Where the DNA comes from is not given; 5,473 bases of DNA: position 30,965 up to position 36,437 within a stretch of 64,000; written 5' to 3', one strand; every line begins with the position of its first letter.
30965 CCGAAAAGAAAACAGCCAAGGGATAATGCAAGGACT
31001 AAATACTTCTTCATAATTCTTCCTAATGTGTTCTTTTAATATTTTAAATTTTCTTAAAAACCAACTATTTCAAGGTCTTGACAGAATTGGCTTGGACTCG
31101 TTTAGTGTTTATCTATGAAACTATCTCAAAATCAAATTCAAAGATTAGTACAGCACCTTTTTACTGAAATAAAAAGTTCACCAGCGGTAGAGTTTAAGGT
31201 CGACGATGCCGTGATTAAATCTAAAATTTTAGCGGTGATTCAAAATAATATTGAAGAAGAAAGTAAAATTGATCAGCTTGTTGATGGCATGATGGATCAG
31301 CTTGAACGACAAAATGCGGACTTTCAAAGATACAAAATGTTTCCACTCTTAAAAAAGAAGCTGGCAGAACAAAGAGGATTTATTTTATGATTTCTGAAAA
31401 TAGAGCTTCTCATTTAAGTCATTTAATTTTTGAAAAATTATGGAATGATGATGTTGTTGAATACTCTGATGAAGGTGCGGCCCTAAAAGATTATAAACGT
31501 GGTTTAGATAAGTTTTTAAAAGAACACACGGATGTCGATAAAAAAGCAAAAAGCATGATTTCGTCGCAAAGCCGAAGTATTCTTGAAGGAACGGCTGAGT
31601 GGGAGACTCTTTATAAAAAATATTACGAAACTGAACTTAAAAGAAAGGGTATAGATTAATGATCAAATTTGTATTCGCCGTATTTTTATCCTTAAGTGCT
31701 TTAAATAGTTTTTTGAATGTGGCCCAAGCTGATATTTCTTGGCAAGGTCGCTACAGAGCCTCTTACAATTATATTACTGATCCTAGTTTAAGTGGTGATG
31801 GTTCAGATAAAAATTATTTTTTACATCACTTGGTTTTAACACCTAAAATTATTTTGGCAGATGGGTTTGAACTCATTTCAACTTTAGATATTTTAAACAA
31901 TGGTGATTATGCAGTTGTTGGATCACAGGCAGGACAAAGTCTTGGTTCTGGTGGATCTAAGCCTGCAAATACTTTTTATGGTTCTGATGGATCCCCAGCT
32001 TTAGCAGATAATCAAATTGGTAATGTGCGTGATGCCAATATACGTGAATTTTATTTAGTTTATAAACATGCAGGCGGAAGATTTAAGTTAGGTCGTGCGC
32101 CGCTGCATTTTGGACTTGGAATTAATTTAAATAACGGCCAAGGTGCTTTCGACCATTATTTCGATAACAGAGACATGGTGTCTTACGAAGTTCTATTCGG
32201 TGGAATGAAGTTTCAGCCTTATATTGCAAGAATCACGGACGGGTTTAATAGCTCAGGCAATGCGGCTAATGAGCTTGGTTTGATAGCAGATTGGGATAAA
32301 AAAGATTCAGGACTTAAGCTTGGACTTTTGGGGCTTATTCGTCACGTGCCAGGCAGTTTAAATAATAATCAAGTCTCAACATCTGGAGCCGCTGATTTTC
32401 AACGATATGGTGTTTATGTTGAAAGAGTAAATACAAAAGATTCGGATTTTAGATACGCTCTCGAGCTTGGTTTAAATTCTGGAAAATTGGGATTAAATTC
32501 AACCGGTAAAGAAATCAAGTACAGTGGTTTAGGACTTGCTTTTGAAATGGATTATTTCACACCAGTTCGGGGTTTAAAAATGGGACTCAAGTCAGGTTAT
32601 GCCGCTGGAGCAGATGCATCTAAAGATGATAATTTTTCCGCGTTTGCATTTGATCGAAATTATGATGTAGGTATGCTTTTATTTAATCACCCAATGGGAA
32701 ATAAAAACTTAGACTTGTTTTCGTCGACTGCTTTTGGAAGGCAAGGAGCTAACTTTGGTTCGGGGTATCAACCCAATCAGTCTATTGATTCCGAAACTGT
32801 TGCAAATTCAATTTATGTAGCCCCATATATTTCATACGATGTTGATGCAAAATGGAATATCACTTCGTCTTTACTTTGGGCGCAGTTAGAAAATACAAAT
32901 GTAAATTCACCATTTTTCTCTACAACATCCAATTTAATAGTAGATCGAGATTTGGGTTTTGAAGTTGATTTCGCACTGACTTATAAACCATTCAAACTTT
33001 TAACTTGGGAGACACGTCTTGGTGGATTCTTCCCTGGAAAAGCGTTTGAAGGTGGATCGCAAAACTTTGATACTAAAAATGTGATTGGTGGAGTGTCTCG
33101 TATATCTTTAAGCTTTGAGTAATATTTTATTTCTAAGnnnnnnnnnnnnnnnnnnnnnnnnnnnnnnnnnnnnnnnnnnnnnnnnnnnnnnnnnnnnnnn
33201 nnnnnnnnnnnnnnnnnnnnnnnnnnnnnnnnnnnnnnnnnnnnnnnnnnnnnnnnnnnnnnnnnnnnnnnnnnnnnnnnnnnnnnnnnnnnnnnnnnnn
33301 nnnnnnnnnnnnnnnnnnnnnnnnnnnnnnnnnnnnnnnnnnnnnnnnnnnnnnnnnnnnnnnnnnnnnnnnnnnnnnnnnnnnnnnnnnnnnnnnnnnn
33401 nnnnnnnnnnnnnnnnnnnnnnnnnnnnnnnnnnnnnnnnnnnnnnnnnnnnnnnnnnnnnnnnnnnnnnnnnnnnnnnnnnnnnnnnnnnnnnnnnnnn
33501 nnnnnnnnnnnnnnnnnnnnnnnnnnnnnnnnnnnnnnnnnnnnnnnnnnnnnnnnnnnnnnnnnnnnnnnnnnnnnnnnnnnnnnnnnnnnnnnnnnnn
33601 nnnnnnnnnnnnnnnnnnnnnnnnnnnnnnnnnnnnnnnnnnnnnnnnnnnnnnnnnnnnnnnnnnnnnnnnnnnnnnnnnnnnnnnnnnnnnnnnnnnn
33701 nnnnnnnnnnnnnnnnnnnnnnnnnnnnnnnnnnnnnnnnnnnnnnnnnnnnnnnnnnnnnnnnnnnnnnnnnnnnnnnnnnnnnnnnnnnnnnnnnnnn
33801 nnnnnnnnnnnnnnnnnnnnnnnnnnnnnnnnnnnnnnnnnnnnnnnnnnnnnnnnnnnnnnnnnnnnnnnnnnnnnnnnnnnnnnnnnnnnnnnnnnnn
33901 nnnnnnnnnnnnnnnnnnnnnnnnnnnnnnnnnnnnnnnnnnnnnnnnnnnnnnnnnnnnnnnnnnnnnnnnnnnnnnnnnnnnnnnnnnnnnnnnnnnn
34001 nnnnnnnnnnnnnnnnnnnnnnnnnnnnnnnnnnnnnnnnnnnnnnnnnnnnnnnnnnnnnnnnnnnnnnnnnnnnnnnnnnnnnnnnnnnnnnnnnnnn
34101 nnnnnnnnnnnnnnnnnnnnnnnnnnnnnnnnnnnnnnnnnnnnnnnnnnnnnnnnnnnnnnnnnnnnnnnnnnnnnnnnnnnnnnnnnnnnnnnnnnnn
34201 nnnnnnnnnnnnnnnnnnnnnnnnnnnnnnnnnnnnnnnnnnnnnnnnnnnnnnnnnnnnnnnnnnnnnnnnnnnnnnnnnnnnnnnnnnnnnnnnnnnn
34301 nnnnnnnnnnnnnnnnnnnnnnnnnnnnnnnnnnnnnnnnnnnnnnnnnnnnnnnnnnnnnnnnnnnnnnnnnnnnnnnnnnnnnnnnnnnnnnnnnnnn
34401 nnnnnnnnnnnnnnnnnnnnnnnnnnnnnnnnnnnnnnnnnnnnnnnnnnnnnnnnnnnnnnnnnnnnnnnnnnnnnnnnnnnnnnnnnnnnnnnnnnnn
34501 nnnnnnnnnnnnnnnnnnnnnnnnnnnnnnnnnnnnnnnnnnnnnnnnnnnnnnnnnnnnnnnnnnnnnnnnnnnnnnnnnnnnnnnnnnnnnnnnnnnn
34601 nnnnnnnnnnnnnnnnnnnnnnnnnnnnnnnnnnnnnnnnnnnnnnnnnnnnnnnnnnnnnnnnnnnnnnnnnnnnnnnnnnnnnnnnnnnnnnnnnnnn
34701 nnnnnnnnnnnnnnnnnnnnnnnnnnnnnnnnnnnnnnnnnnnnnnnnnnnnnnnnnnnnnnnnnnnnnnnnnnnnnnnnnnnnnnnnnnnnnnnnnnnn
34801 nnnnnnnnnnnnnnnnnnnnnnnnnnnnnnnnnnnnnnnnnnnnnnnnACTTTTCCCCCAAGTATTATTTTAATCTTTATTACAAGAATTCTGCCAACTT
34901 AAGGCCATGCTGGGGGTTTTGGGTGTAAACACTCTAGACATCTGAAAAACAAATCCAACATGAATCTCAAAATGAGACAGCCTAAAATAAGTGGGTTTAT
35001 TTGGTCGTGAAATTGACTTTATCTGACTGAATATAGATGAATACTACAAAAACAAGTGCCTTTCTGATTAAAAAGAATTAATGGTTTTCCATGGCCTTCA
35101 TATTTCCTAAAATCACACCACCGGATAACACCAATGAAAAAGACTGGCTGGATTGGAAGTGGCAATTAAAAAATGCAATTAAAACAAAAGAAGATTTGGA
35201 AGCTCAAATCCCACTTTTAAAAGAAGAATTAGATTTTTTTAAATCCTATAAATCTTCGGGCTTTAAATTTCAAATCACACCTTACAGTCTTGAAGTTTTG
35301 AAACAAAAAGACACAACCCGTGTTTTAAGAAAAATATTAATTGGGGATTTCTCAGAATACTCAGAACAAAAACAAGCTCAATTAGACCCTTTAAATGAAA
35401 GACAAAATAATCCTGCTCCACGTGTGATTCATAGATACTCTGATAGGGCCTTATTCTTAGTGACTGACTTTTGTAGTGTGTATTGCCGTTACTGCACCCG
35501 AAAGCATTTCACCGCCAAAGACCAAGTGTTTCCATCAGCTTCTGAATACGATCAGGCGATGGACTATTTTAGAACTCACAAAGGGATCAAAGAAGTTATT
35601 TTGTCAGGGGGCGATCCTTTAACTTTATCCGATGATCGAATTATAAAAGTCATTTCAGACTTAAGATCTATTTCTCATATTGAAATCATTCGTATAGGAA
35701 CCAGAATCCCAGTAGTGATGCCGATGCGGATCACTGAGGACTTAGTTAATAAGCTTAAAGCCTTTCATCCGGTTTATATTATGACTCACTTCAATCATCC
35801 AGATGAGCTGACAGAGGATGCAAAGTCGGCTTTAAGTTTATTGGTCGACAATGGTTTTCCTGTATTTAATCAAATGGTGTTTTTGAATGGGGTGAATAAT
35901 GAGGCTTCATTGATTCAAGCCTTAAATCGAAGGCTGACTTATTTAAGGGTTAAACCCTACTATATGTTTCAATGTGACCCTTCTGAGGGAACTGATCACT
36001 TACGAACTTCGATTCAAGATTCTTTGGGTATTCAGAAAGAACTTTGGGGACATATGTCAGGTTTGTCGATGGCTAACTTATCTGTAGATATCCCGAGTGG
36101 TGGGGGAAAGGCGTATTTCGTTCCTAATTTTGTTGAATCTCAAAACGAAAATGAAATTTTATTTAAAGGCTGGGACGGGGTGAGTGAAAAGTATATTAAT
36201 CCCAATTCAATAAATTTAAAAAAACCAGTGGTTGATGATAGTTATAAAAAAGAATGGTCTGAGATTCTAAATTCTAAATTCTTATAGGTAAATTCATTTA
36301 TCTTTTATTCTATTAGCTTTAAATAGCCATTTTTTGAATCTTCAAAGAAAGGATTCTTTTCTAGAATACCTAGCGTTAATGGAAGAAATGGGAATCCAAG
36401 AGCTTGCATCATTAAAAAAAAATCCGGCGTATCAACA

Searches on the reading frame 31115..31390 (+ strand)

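Call 84: search_protein_families(library=pfam, proteins=[window:31115-31390:+], max_evalue=0.001)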
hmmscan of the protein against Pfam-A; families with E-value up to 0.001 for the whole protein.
window:31115-31390:+ (91 aa): 2 families
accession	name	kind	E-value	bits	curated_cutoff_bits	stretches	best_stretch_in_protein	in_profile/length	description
PF04368.18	DUF507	-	1.8e-11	44.8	24.7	1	1-91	1-93/182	Protein of unknown function (DUF507)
PF23831.1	DUF7201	-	0.00049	20.2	27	1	36-70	44-77/142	Coiled-coil region of unknown function (DUF7201)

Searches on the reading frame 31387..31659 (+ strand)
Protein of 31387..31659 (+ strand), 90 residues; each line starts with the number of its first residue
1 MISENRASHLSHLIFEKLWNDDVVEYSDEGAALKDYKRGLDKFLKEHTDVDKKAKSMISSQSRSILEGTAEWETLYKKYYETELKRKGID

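Call 84: search_protein_families(library=pfam, proteins=[window:31387-31659:+], max_evalue=0.001)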
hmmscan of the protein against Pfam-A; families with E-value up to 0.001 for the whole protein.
window:31387-31659:+ (90 aa): 1 family
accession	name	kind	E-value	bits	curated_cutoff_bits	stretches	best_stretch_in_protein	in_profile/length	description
PF04368.18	DUF507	-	7e-17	62.4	24.7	1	3-89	95-182/182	Protein of unknown function (DUF507)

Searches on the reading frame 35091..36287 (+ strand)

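Call 84: search_protein_families(library=pfam, proteins=[window:35091-36287:+], max_evalue=0.001)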
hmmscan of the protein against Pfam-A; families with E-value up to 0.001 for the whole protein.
window:35091-36287:+ (398 aa): 3 families
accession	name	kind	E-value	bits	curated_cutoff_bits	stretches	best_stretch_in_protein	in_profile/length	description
PF04055.27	Radical_SAM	-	1.6e-15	58.1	29.5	1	124-271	3-157/166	Radical SAM superfamily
PF12544.13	LAM_C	-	5.1e-10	40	26.7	1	317-377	3-61/127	Lysine-2,3-aminomutase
PF13353.11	Fer4_12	-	7e-05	23.6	22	1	124-193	11-79/137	4Fe-4S single cluster domain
